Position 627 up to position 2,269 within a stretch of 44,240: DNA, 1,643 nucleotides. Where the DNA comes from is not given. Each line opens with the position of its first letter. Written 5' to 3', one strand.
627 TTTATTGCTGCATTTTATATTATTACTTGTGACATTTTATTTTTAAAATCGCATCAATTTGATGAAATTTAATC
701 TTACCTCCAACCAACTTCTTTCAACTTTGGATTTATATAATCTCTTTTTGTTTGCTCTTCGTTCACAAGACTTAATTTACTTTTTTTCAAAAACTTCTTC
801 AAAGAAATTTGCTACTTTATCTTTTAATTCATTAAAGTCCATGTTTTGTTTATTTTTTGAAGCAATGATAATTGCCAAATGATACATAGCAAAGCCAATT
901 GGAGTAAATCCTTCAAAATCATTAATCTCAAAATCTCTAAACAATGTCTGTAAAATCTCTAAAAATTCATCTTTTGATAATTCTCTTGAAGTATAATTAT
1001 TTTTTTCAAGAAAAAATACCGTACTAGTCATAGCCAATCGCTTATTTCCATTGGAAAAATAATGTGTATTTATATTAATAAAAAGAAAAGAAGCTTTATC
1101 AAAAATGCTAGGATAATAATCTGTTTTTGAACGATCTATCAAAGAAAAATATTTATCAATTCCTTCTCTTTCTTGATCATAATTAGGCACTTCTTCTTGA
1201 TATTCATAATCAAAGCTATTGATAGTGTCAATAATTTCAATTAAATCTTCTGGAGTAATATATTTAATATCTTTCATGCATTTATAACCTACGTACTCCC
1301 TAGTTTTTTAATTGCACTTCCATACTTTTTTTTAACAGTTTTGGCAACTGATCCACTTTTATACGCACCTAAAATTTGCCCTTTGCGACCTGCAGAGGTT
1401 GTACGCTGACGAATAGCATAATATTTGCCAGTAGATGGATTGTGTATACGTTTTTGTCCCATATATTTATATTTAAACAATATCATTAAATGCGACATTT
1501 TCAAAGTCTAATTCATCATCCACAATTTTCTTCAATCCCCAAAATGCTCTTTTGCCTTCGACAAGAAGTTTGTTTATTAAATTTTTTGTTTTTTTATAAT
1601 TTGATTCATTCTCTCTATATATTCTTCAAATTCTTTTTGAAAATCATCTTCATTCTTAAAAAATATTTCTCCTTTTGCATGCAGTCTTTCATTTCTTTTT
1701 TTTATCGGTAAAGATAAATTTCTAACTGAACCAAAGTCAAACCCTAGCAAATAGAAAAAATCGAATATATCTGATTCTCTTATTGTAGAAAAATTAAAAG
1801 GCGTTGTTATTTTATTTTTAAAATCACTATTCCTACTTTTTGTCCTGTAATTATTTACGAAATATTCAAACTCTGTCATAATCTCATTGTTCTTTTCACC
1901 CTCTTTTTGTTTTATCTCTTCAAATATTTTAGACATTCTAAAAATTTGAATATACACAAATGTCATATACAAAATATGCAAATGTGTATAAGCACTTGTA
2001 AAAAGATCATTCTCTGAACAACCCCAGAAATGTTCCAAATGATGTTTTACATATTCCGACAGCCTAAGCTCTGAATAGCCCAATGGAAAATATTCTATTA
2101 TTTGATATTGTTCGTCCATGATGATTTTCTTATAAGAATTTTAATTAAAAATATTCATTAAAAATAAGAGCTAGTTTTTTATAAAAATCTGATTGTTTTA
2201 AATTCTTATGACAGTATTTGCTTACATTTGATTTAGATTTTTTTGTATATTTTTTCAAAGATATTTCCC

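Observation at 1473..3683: Candidate new defence module: RuvC-fold protein + Ser/Thr kinase + HEPN-like protein inside a type I R-M operon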

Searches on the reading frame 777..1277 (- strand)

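Call 3: search_protein_families(library=pfam, proteins=[window:777-1277:-], max_evalue=0.1)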
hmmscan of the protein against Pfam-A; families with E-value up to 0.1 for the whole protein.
window:777-1277:- (166 aa): 2 families
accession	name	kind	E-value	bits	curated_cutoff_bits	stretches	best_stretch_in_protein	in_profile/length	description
PF02661.23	Fic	-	6.9e-05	24.1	24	1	38-90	30-93/93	Fic/DOC family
PF20292.4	MC7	-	0.033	14.7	27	0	134-162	16-44/69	ABC-three component (ABC-3C) system Middle Component 7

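Call 4: search_protein_families(library=padloc, proteins=[window:777-1277:-], max_evalue=0.1)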
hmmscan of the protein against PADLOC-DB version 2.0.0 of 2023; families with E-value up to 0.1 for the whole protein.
window:777-1277:- (166 aa): 5 families
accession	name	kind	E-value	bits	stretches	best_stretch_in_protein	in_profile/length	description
PDLC04718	PDC-M59B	-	7.3e-10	37.2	1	37-97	34-93/159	-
PDLC04965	PDC-S23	-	2.2e-08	31.8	1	36-99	220-287/327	-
PDLC04963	PDC-S23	-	1.5e-06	25.9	1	51-98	221-269/312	-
PDLC04964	PDC-S23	-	0.0026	15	1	7-95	194-286/331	-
PDLC04848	PDC-S05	-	0.014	12.9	1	62-95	214-247/291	-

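Call 5: search_protein_families(library=ncbifam, proteins=[window:777-1277:-], max_evalue=0.1)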
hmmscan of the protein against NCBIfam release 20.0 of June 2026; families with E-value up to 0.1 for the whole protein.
window:777-1277:- (166 aa): 1 family
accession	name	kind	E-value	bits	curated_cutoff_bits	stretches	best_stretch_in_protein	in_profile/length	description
TIGR01550.1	DOC_P1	subfamily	3e-08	33.9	38.65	1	7-109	2-102/122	type II toxin-antitoxin system death-on-curing family toxin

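Call 6: search_protein_families(library=phrogs, proteins=[window:777-1277:-], max_evalue=0.1)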
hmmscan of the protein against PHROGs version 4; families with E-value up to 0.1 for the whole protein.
window:777-1277:- (166 aa): 3 families
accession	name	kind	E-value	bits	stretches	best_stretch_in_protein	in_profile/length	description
phrog_577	-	moron, auxiliary metabolic gene and host takeover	2.7e-12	47.7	1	4-99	2-94/128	Doc-like toxin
phrog_26655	-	unknown function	6.8e-11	43.5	1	28-97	97-169/216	-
phrog_18015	-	unknown function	5.8e-06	27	1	42-97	42-96/244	-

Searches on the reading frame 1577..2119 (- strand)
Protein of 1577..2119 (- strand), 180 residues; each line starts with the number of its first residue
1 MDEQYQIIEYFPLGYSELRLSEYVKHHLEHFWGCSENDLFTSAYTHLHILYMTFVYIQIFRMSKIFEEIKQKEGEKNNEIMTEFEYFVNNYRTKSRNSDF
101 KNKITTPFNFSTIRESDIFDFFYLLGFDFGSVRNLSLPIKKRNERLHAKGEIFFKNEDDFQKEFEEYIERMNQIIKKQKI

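Call 3: search_protein_families(library=pfam, proteins=[window:1577-2119:-], max_evalue=0.1)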
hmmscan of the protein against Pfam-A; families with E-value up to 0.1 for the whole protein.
window:1577-2119:- (180 aa): 0 families

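Call 4: search_protein_families(library=padloc, proteins=[window:1577-2119:-], max_evalue=0.1)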
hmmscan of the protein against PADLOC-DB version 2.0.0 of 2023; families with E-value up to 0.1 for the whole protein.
window:1577-2119:- (180 aa): 0 families

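Call 5: search_protein_families(library=ncbifam, proteins=[window:1577-2119:-], max_evalue=0.1)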
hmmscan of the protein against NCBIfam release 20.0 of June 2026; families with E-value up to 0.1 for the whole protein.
window:1577-2119:- (180 aa): 1 family
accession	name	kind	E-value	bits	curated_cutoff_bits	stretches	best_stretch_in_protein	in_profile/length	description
NF038265.1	phos_prot_SiaC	equivalog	0.046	13.7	150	1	45-110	58-120/122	biofilm regulation phosphoprotein SiaC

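Call 6: search_protein_families(library=phrogs, proteins=[window:1577-2119:-], max_evalue=0.1)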
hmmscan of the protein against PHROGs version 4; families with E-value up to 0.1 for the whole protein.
window:1577-2119:- (180 aa): 0 families

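Call 8: find_homologous_proteins(query=window:1577-2119:-, max_evalue=0.01)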
Query window:1577-2119:- (180 aa): 3 proteins with E <= 0.01 among 37 candidates.
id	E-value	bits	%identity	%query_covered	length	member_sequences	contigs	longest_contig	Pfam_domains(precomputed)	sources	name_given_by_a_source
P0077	6.5e-114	396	100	100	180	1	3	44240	-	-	-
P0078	1.5e-41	160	50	99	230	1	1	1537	-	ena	-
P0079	7.1e-37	145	56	84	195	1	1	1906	-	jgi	jgi:hypothetical protein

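Call 20: find_encoding_contigs(protein=P0078, flank=5000)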
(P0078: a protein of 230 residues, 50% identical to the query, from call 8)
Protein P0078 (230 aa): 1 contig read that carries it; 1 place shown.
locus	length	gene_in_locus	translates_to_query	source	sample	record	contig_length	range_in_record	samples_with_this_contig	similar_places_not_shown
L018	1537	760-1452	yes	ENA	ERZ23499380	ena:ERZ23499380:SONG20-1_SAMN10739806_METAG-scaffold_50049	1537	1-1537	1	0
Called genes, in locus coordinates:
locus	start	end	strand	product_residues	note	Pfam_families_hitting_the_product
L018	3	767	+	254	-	?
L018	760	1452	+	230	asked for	-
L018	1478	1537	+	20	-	?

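Call 21: find_encoding_contigs(protein=P0079, flank=5000)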
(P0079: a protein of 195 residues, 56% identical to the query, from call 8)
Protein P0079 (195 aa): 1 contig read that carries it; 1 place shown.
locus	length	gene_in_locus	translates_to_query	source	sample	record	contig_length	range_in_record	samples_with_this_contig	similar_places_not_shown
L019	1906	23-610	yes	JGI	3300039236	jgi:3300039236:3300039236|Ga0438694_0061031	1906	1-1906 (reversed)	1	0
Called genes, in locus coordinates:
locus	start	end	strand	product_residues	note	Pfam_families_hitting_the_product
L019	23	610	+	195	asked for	-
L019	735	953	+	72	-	-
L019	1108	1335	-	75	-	PF09954:DUF2188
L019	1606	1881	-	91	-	-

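Call 50: search_protein_representatives(alignment_id=A2)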
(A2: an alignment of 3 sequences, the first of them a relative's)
Query: 3 sequences, 222 profile positions. Proteins with E-value up to 0.001 (for the whole library): 295; up to 1e-10: 131; up to 1e-30: 21. The best 150 are listed.
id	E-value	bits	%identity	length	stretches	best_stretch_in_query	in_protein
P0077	9.1e-87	306.8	-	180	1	1-163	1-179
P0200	7.2e-72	258.1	-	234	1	2-221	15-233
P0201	9.5e-71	254.5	-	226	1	2-221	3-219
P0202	4.8e-56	206.4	-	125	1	1-125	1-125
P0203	1.4e-55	204.8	-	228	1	3-222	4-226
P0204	1.6e-54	201.4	-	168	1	52-221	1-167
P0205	7.2e-51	189.4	-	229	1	1-215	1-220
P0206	9.0e-50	185.9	-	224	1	1-208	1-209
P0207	1.4e-48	181.9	-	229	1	2-220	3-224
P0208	8.3e-47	176.2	-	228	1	4-221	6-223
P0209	5.4e-46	173.5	-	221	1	1-221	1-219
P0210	4.8e-45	170.4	-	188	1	4-183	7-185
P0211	3.3e-43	164.4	-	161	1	1-160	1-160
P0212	3.3e-42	161.1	-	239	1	3-205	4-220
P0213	5.7e-41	157.1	-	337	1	3-217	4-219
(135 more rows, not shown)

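Call 53: search_protein_families(library=pfam, alignment_id=A3, max_evalue=0.01)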
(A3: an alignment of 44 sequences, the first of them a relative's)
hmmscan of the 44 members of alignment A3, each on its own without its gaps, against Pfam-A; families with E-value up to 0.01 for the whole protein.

A. member 1, P0077 (180 aa): 0 families

B. families by the number of members that match (of 44 scanned): 6 families
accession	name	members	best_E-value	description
PF18735.6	HEPN_RiboL-PSP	8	1.1e-05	RiboL-PSP-HEPN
PF18732.6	HEPN_AbiA_CTD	1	0.00038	HEPN like, Abia C-terminal domain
PF18731.6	HEPN_Swt1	1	0.0007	Swt1-like HEPN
PF16266.10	DUF4919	1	0.0022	Domain of unknown function (DUF4919)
PF15112.11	DUF4559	1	0.0048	Domain of unknown function (DUF4559)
PF18737.6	HEPN_MAE_28990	1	0.0074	MAE_28990/MAE_18760-like HEPN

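Call 65: predict_structure(alignment_id=A3)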
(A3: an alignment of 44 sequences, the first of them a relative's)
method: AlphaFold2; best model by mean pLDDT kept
length: 180 residues; sequences in the alignment: 44
mean_pLDDT: 91.7   pTM: 0.89
mean pLDDT of the five models: 91.7, 91.3, 91.0, 90.2, 89.7
residues with pLDDT >= 90: 138; 70-90: 31; 50-70: 11; < 50: 0
segments of 3 or more residues with pLDDT < 50: none
pLDDT, mean of each block of 10 residues (from residue 1): 89 94 98 97 98 97 92 77 87 72 88 94 95 97 93 96 98 89
secondary structure, 60 per line:
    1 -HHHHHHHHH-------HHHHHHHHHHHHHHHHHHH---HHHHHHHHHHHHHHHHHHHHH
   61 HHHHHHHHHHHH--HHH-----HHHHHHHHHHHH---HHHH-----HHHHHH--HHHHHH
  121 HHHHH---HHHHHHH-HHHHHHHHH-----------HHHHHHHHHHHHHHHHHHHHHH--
elements in order: H2-10 H18-36 H40-72 H83-94 H98-101 H107-112 H115-125 H129-135 H137-145 H157-178

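Call 68: fold_search(model_id=the predicted structure, library=pdb)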
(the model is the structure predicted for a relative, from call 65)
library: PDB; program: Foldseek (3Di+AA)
matches with E <= 10: 56; with E <= 0.001: 0
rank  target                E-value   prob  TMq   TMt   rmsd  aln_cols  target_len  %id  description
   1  2q00_B                1.5e+00  0.44  0.40  0.53   5.6       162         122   12  Crystal structure of the P95883_SULSO protein from Sulfolobus solfataricus. NESG target SsR10. (released 2007-05-29)
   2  6fes_B                2.3e+00  0.11  0.28  0.17  16.2       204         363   10  Crystal structure of novel repeat protein BRIC2 fused to DARPin D12 (released 2018-09-05)
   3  3msv_B                2.4e+00  0.06  0.20  0.13  18.5       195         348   12  The hypoxic regulator of sterol synthesis Nro1 is a nuclear import adaptor (released 2011-04-20)
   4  7bxo_G                2.7e+00  0.12  0.30  0.36   8.7       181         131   12  Crystal structure of the toxin-antitoxin with AMP-PNP (released 2020-09-30)
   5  6xns_B                3.0e+00  0.08  0.24  0.14  20.2       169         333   12  C3_crown-05 (released 2020-12-23)
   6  6xns_A                3.0e+00  0.06  0.20  0.13  22.1       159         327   10  C3_crown-05 (released 2020-12-23)
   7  23as_0                3.3e+00  0.04  0.21  0.12  29.1       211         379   14  Structure of Arabidopsis SNX1 (Class l, 7-fold) (released 2026-03-18)
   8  3at7_A                3.9e+00  0.06  0.27  0.21  19.8       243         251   11  Crystal structure of bacterial cell-surface alginate-binding protein Algp7 (released 2011-02-23)
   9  8tgd_B                3.9e+00  0.03  0.18  0.14  26.0       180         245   16  STX-478, a Mutant-Selective, Allosteric Inhibitor bound to H1047R PI3Kalpha (released 2023-09-06)
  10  9k7u_A                4.1e+00  0.06  0.20  0.24  17.4       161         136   15  Crystal structure of designed zinc-induced heterodimer Heter-Zn2-HEHE-22 (released 2025-10-29)
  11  7q1g_A                4.1e+00  0.04  0.22  0.18  18.5       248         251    9  Crystal structure and metal binding properties of the periplasmic iron component EfeM from Pseudomonas syringae EfeUOB (released 2022-04-27)
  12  8am0_B                4.3e+00  0.03  0.17  0.13  26.5       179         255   19  Crystal structure of human T1061E PI3Kalpha in complex with its regulatory subunit and the inhibitor GDC-0077 (Inavoli (released 2023-12-13)
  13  8uao_A                4.6e+00  0.07  0.31  0.26  14.0       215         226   10  DpHF18 filament (released 2024-04-10)
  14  7ae9_C                4.8e+00  0.06  0.23  0.27  18.8       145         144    9  Crystal structure of mono-AMPylated HEPN(R46E) toxin in complex with MNT antitoxin (released 2020-12-30)
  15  5y4c                  4.8e+00  0.05  0.27  0.21  19.6       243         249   10  Crystal structure of EfeO-like protein Algp7 in complex with a metal ion (released 2017-10-04)
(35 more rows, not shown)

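Call 70: find_related_loci(query=A5, collection=genome_contigs, flank=7000)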
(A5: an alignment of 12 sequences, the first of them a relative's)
Query A5 (180 aa) in genome_contigs; peptide patterns used: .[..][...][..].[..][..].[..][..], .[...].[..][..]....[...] (x = any residue, [..] = any of these).
65 stretches matched a pattern; 9 encode a relative of the query (tblastn E <= 1e-3); 9 distinct loci.
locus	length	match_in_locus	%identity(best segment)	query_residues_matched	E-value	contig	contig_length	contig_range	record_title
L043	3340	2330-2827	44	1-178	1e-45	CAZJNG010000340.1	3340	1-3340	MAG TPA_asm: uncultured Candidatus Cloacimonadota bacterium isolate SRP241326_co2_295 genome assembly, contig: NODE_3091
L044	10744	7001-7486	44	1-178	2e-45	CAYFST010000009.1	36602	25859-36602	MAG TPA_asm: uncultured Gammaproteobacteria bacterium isolate ERP107533_co1_49 genome assembly, contig: NODE_462_length_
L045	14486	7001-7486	43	1-178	1e-43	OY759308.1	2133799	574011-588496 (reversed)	MAG: Desulfobacterales bacterium isolate 4b48c405-a8b0-44ce-a896-9916d3c4254b genome assembly, chromosome: 1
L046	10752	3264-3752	42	1-179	1e-43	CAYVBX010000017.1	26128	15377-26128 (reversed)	MAG TPA_asm: uncultured Candidatus Peribacteria bacterium isolate SRP241326_co2_311 genome assembly, contig: NODE_2738_l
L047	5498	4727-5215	42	1-179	8e-43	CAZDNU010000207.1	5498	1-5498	MAG TPA_asm: uncultured Fusobacteriales bacterium isolate SRP067234_co1_79 genome assembly, contig: k99_456608, whole ge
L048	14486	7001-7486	36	1-178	6e-37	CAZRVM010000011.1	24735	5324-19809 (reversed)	MAG TPA_asm: uncultured Candidatus Saccharibacteria bacterium isolate SRP135725_co1_554 genome assembly, contig: NODE_24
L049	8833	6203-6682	38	2-174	1e-35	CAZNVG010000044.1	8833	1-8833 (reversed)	MAG TPA_asm: uncultured Candidatus Saccharibacteria bacterium isolate SRP342105_co1_34 genome assembly, contig: NODE_110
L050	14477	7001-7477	33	1-179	3e-22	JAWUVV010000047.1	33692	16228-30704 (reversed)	MAG: Candidatus Gracilibacteria bacterium isolate HBSea_ice_MAG1563 BAT.1563_268257_flag=0_multi=17.3796_len=33692, whol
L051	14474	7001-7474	29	5-174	8e-15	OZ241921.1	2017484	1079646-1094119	MAG: Bdellovibrionales bacterium isolate 862dbce8-506b-4fb4-becf-eb92c4bae3be genome assembly, chromosome: 1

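Call 103: search_protein_families(library=pfam, proteins=[L043:811-1893:+, L043:1893-2330:+, L046:2095-3258:+], max_evalue=0.01)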
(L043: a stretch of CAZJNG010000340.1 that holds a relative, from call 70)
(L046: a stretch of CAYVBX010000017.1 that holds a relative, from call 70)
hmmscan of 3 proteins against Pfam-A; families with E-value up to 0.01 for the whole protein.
L043:811-1893:+ (360 aa): 0 families

L043:1893-2330:+ (145 aa): 1 family
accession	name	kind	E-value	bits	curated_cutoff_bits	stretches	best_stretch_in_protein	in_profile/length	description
PF02661.23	Fic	-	2.6e-09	38.3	24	1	6-83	2-92/93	Fic/DOC family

L046:2095-3258:+ (387 aa): 1 family
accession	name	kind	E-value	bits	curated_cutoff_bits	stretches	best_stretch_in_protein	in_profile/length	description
PF14082.12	SduA_C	-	4.2e-28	99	27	1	208-378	2-159/159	Shedu protein SduA, C-terminal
